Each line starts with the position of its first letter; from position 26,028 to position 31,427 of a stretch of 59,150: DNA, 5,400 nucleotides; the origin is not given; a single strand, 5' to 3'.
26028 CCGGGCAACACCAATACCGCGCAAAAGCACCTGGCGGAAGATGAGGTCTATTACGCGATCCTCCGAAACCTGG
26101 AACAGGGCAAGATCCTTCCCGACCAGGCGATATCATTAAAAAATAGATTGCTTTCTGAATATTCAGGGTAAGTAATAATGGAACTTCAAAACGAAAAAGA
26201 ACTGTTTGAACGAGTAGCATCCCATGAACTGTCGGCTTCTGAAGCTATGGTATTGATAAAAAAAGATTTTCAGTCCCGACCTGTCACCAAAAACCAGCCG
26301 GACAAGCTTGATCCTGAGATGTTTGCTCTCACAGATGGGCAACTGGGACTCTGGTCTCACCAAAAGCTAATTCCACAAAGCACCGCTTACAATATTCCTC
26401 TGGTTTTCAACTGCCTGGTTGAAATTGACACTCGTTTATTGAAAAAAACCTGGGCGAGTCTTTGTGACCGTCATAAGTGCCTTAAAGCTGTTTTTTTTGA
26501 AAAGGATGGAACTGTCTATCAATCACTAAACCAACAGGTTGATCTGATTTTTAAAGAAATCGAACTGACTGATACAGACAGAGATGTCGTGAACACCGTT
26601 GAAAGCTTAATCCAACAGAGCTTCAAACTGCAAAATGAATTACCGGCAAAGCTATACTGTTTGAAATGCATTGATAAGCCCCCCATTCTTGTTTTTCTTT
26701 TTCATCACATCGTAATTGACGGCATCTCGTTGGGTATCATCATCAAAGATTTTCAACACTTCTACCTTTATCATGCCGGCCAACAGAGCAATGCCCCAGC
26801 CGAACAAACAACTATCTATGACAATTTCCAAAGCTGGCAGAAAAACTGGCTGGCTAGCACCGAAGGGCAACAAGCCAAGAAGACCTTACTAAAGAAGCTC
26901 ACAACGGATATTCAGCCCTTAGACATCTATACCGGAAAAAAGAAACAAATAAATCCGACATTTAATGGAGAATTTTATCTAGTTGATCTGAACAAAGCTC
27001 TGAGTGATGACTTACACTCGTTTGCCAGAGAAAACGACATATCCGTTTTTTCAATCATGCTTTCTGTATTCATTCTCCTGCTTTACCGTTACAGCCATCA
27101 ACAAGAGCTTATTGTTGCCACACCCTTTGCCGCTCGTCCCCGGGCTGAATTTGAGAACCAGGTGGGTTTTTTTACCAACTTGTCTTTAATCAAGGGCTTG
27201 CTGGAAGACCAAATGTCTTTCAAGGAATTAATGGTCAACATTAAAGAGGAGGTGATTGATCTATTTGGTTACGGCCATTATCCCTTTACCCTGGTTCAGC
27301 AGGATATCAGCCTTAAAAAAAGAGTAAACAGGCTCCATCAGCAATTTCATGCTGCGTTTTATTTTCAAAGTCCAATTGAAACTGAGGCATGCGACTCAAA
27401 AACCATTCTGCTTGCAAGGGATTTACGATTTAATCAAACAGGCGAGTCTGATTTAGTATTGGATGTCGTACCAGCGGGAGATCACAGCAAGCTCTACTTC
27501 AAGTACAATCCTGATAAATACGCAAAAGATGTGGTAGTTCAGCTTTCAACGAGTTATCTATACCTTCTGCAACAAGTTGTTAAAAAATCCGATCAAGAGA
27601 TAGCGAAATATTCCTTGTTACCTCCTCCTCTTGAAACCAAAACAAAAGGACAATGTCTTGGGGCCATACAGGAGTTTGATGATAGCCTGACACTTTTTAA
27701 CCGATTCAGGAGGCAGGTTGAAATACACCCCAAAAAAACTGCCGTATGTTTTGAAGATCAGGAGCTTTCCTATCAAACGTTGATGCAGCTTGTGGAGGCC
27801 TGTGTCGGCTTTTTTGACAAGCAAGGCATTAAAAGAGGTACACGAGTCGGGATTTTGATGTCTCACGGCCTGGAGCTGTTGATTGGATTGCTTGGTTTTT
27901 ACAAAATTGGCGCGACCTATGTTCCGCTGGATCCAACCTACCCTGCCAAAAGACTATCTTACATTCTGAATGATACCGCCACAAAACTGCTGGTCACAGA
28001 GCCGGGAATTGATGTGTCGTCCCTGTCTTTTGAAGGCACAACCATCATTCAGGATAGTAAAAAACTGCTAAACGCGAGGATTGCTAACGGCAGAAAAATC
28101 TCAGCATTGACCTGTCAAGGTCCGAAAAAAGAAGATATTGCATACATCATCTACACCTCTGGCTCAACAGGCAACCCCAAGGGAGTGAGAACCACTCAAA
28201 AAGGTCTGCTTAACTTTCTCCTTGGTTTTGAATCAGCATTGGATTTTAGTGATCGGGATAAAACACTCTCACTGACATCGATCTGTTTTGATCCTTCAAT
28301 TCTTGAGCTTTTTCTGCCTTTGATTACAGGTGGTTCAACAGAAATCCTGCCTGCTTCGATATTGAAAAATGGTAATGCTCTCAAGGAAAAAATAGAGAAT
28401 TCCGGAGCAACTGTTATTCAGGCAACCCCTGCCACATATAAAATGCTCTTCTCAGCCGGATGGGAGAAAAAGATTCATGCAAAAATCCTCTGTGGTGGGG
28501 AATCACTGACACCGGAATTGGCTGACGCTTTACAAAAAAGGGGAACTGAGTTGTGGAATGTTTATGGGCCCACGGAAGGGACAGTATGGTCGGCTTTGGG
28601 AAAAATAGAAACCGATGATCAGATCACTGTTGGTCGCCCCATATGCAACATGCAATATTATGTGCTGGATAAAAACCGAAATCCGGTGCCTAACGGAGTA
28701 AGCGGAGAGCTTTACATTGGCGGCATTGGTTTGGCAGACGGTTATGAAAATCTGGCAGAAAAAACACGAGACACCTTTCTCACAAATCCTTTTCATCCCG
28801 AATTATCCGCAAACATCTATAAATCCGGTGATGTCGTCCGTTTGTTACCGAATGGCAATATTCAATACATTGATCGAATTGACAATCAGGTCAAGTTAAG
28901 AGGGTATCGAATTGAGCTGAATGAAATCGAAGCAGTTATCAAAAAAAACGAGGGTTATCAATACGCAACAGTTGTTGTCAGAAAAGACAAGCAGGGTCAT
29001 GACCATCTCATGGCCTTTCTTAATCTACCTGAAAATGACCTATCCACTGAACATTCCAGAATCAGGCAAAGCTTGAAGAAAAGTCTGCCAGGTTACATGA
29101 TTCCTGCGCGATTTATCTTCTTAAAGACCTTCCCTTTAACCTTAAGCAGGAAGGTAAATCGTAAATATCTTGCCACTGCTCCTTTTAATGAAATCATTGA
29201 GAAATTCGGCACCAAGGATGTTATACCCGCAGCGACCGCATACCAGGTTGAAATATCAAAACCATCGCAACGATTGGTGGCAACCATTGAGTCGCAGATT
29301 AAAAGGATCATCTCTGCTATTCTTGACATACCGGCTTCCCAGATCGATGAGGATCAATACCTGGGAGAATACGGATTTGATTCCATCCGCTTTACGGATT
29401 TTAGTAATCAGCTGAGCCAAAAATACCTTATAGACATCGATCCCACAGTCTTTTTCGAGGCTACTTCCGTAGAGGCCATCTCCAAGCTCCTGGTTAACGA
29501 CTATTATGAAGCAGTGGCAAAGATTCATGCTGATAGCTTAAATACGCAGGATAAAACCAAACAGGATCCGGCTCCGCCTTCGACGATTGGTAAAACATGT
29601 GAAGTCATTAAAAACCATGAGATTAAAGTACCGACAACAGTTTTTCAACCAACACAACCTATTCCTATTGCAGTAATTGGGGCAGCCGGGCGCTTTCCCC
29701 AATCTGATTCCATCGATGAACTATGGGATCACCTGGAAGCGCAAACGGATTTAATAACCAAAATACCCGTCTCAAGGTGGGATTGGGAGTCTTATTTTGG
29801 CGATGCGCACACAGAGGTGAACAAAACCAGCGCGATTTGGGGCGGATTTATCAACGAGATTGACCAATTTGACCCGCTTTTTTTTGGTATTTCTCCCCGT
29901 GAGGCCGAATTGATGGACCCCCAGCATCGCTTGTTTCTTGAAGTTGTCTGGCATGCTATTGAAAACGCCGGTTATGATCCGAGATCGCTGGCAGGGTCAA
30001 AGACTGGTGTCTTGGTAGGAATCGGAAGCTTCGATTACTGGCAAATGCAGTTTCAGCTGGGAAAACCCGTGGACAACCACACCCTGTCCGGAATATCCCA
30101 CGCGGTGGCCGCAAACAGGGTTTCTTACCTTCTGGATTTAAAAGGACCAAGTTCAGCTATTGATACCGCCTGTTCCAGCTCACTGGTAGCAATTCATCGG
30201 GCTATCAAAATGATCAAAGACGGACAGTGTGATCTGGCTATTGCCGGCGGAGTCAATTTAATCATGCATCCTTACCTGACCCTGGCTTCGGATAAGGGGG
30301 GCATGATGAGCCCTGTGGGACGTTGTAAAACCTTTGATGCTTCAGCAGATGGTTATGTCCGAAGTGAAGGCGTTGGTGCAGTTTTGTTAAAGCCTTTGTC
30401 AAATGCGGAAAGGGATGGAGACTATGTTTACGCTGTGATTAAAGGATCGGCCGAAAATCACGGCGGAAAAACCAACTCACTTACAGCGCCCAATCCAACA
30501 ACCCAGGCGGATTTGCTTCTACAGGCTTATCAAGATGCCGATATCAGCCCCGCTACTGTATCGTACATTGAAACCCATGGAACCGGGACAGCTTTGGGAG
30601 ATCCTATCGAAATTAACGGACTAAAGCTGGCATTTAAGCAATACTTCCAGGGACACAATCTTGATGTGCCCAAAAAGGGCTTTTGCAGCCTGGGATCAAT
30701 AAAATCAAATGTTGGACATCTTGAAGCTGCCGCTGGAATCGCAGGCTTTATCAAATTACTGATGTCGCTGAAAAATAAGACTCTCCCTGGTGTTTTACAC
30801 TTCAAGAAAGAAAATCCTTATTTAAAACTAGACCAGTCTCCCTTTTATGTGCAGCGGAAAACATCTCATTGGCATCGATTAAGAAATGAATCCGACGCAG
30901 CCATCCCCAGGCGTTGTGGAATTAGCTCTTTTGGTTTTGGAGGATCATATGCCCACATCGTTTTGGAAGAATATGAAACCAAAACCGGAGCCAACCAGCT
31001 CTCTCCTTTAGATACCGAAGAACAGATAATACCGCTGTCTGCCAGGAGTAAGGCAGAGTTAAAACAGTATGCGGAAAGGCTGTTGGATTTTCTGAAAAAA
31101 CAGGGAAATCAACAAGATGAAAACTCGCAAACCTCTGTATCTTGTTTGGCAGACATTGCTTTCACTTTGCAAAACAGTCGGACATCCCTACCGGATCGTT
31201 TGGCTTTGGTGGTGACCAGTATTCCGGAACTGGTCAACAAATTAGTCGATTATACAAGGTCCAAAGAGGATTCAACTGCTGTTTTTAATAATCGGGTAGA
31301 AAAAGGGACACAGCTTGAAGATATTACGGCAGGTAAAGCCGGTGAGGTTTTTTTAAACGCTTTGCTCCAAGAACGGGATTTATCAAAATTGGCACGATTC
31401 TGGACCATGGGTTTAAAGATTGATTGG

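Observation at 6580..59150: Very large orphan trans-AT PKS / NRPS assembly line (at least 11 modules, incomplete in the window)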

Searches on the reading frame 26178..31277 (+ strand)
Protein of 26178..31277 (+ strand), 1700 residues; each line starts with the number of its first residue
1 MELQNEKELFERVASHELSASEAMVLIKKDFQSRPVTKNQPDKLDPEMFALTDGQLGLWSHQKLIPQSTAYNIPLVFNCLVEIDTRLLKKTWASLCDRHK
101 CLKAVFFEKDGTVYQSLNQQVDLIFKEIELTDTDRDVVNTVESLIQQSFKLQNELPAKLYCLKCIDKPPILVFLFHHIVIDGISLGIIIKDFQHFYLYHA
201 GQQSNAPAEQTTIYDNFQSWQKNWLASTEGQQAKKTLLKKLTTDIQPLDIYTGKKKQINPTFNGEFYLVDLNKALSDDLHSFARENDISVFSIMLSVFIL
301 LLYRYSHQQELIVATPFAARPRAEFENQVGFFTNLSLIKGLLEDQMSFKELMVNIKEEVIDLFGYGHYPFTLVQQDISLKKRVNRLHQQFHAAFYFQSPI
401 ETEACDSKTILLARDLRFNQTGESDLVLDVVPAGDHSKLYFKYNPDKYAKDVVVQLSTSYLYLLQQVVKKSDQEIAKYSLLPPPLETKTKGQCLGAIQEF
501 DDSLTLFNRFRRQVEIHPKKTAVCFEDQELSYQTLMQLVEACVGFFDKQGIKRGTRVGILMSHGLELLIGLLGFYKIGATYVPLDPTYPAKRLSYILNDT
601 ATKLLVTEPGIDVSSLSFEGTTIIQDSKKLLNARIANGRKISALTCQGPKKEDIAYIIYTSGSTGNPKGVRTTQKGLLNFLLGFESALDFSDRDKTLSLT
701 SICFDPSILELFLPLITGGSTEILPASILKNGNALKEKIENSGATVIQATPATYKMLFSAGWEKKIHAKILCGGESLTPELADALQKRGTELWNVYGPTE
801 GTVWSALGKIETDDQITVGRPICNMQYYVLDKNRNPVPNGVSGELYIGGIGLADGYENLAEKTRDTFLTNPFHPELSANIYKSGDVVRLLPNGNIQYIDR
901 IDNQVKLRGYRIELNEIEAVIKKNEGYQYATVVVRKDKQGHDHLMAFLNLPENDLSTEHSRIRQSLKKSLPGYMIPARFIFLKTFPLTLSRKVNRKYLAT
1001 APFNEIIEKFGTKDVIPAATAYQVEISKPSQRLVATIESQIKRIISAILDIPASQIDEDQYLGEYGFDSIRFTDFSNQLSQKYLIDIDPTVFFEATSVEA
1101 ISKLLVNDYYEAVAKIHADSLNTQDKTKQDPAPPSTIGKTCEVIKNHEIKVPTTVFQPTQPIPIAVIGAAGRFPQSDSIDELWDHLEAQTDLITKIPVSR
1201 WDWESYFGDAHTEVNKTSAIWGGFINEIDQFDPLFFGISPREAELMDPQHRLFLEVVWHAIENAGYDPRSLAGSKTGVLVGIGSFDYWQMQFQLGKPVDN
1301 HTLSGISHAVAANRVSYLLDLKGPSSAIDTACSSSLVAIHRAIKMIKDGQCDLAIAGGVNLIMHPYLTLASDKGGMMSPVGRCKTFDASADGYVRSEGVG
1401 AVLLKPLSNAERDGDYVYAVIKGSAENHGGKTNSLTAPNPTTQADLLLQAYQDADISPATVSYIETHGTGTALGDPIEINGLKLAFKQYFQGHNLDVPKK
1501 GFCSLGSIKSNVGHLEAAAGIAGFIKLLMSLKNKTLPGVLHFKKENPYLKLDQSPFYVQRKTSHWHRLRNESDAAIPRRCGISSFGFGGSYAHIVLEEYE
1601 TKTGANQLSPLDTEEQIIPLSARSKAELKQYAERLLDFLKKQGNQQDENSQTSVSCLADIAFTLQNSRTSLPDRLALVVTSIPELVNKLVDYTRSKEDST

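Call 23: find_homologous_proteins(query=window:26178-31277:+, max_evalue=1e-60)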
Query window:26178-31277:+ (1700 aa): 320 proteins with E <= 1e-60 among 7105 candidates; the best 120 are listed.
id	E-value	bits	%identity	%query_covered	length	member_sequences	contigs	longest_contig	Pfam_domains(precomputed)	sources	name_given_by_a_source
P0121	0.0e+0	1430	37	99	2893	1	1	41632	PF00668.26,PF22336.3,PF00109.33,PF22621.3,PF00550.32,PF00501.35,PF13193.13,PF02801.29,PF16197.12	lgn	-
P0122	0.0e+0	1249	43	43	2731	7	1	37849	PF08659.17,PF22336.3,PF00109.33,PF21089.4,PF22621.3,PF00550.32,PF00108.30,PF23297.2,PF16197.12,PF14765.13,PF00106.32,PF02801.29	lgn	-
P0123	8.0e-298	1010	30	57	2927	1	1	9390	PF00668.26,PF00550.32,PF00501.35,PF13193.13,PF00975.27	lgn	-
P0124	2.1e-288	979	33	62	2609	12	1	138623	PF00668.26,PF00550.32,PF00501.35,PF13193.13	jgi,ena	jgi:amino acid adenylation domain-containing protein/non-ribosomal peptide synthase protein (TIGR017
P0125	6.0e-282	957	31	65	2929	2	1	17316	PF00668.26,PF00550.32,PF00501.35,PF13193.13,PF00975.27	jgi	jgi:amino acid adenylation domain-containing protein/non-ribosomal peptide synthase protein (TIGR017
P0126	3.9e-278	945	30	62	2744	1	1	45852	PF07238.20,PF00668.26,PF00550.32,PF18563.7,PF00501.35,PF13193.13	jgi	-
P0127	3.8e-277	941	28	64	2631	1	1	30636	PF00668.26,PF00550.32,PF00501.35,PF13193.13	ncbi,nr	ncbi:MAG TPA: amino acid adenylation domain-containing protein [Pyrinomonadaceae bacterium]|nr:amino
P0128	9.1e-269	913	31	62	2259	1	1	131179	PF00668.26,PF00550.32,PF00501.35,PF13193.13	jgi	jgi:amino acid adenylation domain-containing protein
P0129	4.4e-265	901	30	63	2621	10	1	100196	PF00668.26,PF00550.32,PF00501.35,PF13193.13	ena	-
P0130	5.8e-265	901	29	63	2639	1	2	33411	PF00668.26,PF00550.32,PF00501.35,PF13193.13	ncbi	-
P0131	8.5e-265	900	28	57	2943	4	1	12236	PF00668.26,PF00550.32,PF00501.35,PF13193.13,PF00975.27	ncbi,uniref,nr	ncbi:non-ribosomal peptide synthetase [Streptomyces guryensis]|uniref:Amino acid adenylation domain-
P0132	3.8e-264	898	30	62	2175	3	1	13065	PF00668.26,PF00550.32,PF00501.35,PF13193.13,PF00975.27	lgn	-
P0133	3.9e-264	898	28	56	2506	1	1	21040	PF00668.26,PF00550.32,PF00501.35,PF13193.13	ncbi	ncbi:MAG: amino acid adenylation domain-containing protein, partial [Bacteroidota bacterium]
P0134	3.4e-263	895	29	63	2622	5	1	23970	PF00668.26,PF00550.32,PF18563.7,PF00501.35,PF13193.13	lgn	-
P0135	3.4e-263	895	31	55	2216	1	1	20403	PF00668.26,PF00550.32,PF18563.7,PF00501.35,PF13193.13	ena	-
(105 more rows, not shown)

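Call 24: find_encoding_contigs(protein=P0121, flank=10000, max_places=3)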
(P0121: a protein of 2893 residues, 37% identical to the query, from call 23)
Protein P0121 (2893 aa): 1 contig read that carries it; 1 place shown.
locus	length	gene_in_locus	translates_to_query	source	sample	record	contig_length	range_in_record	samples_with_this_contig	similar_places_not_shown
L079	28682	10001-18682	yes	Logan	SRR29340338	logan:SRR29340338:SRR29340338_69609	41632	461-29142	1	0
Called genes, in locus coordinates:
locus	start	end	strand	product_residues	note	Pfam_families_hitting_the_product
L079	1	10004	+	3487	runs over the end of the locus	?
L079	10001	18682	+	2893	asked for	PF00668:Condensation, PF00501:AMP-binding, PF00550:PP-binding, PF00109:ketoacyl-synt, PF02801:Ketoacyl-synt_C, PF16197:KAsynt_C_assoc, PF22336:RhiE-like_linker, PF22621:CurL-like_PKS_C, +4 more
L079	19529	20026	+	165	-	-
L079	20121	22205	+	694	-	PF00486:Trans_reg_C, PF13432:TPR_16 (faint), PF21033:RMD1-3 (weak), PF00515:TPR_1 (faint), PF07719:TPR_2 (faint), PF13176:TPR_7 (faint), PF13181:TPR_8 (faint), PF13424:TPR_12 (weak), +7 more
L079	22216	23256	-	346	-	PF12802:MarR_2, PF00583:Acetyltransf_1, PF13673:Acetyltransf_10 (weak), PF13508:Acetyltransf_7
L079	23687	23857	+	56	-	-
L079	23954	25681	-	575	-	PF01636:APH (weak), PF00069:Pkinase, PF06293:Kdo (faint)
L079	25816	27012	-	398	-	-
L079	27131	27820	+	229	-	PF03167:UDG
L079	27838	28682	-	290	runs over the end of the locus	PF02706:Wzz (weak)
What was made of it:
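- Tried and rejected: Its contig ends the PKS after that gene and has no decarboxylase (call 24).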

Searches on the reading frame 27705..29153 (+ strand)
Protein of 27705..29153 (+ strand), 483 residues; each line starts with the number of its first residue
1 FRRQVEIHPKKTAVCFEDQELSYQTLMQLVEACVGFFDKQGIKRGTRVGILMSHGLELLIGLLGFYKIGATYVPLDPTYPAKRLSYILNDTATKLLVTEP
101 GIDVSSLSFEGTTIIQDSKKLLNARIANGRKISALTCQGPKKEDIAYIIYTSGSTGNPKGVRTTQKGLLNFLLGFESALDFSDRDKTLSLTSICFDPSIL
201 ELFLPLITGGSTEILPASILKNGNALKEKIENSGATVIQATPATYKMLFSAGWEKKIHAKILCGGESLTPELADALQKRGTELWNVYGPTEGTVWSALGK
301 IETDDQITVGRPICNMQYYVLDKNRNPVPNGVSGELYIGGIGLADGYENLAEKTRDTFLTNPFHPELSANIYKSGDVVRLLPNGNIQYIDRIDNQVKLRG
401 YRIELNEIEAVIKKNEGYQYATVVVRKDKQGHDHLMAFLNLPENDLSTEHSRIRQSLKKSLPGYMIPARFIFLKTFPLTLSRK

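Call 73: search_solved_structures(query=window:27705-29153:+, max_evalue=1e-60)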
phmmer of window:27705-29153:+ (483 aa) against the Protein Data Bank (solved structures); distinct sequences matched with E-value up to 1e-60: 28.
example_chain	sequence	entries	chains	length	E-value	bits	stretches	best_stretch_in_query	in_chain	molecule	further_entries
6mfy_A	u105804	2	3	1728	4.6e-144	484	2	8-481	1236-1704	Linear gramicidin synthase subunit A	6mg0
9be3_A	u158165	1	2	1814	5.5e-144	483.7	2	8-481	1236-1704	Linear gramicidin synthase subunit A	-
9be4_A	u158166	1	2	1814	5.5e-144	483.7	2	8-481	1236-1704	Linear gramicidin synthase subunit A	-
6mfz_A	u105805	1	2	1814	5.5e-144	483.7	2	8-481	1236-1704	Linear gramicidin synthase subunit A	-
9meh_A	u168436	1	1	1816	5.5e-144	483.7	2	8-481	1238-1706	Linear gramicidin synthase subunit A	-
8xjz_C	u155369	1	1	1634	3e-109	369.2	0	8-481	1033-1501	Peptide synthetase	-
5u89_A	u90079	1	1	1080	1.8e-96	327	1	1-481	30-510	Amino acid adenylation domain protein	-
4zxh_A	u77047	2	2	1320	3.5e-91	309.6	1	4-483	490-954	ABBFA_003403 | Tyrocidine synthetase 3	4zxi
8hlk_A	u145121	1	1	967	1.9e-88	300.6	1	1-479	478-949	Microcystin synthetase B (Fragment)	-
8jbr_A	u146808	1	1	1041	2.6e-85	290.3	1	1-481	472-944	McyA protein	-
8www_A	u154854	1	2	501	2.8e-84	286.9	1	6-481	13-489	Carrier domain-containing protein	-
6p1j_A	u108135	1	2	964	9.5e-84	285.1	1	1-481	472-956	Txo2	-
1amu_A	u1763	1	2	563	3e-83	283.5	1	1-481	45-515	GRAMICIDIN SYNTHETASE 1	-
4d4g_A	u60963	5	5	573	1e-80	275.1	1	1-480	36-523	APNAA1 | APNA A1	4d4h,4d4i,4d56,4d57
9bfd_A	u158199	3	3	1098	4.6e-79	269.6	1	1-481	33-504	Tyrocidine synthase 1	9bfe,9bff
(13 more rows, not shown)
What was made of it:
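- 26319..29498 (+): NRPS module C-A-PCP, glycine-type A domain. The top PDB hits are LgrA residues 1236-1704 and 5u89 (call 73).
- On NRPS glycine module: The best PDB A domains are LgrA module 2 and DhbF (call 73).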

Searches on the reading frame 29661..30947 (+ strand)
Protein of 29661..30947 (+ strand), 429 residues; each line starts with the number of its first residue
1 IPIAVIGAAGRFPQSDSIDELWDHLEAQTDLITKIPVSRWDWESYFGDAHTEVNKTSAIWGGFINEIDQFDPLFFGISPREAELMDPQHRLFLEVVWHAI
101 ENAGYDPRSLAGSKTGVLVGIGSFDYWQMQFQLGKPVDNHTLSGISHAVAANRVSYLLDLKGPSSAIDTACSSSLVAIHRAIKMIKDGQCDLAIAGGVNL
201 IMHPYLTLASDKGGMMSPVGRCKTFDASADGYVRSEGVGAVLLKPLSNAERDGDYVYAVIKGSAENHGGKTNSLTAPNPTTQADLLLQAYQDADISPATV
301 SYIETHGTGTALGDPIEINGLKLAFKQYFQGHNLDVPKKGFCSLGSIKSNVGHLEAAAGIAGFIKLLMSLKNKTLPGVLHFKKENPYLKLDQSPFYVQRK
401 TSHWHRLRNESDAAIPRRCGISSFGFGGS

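Call 59: search_solved_structures(query=window:29661-30947:+, max_evalue=1e-80)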
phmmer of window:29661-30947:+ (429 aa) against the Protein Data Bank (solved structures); distinct sequences matched with E-value up to 1e-80: 54.
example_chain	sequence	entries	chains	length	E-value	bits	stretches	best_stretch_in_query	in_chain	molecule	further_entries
7zma_A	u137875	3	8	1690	7.7e-245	815.9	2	2-428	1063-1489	Putative polyketide synthase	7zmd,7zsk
4na1_A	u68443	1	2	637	4.3e-156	523.4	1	2-428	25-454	Polyketide synthase PksJ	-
4na2_A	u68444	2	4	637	1.4e-154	518.4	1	2-428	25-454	Polyketide synthase PksJ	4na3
6mhk_A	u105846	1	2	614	5.7e-136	457.1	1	3-429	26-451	Polyketide synthase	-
4qyr_A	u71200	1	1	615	3.5e-126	424.9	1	3-429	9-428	AT-less polyketide synthase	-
7zmc_A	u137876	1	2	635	1.7e-125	422.6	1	2-428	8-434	Putative polyketide synthase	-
5erb_A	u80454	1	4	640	1.3e-121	409.8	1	3-428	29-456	Polyketide synthase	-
7zm9_A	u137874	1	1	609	1.4e-119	403.1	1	3-429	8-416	Putative polyketide synthase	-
4z37_A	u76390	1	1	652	1e-116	393.7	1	2-429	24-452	Putative mixed polyketide synthase/non-ribosomal peptide synthetase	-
4ope_A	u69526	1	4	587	5.4e-112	378.1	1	3-429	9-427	NRPS/PKS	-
4tkt_A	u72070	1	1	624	4.8e-111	375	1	2-429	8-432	AT-less polyketide synthase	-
4zdn_A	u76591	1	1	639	7.8e-111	374.3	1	2-428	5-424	AT-less polyketide synthase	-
5erf_A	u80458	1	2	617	4.2e-107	362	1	3-428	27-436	Polyketide synthase PksL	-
5eny_A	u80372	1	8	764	7.6e-107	361.2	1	3-428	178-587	Polyketide synthase PksL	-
4mz0_A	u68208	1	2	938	1e-106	360.8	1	2-428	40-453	CurL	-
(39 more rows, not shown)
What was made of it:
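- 26178..36254 (+): ORF2, 3358 aa: C - A(Gly) - PCP - KS4 - KR3 - ACP4 - KS5 - DH2. I recall that KS as the one following the glycine module of bacillaene (call 59).
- Closest known: Bacillaene synthase. Same: A glycine NRPS module followed by a PksJ-KS-like KS (4na1, 523 bits, call 59).
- KS4, directly after the Gly module, resembles the KS after the Gly module of PksJ (call 59).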
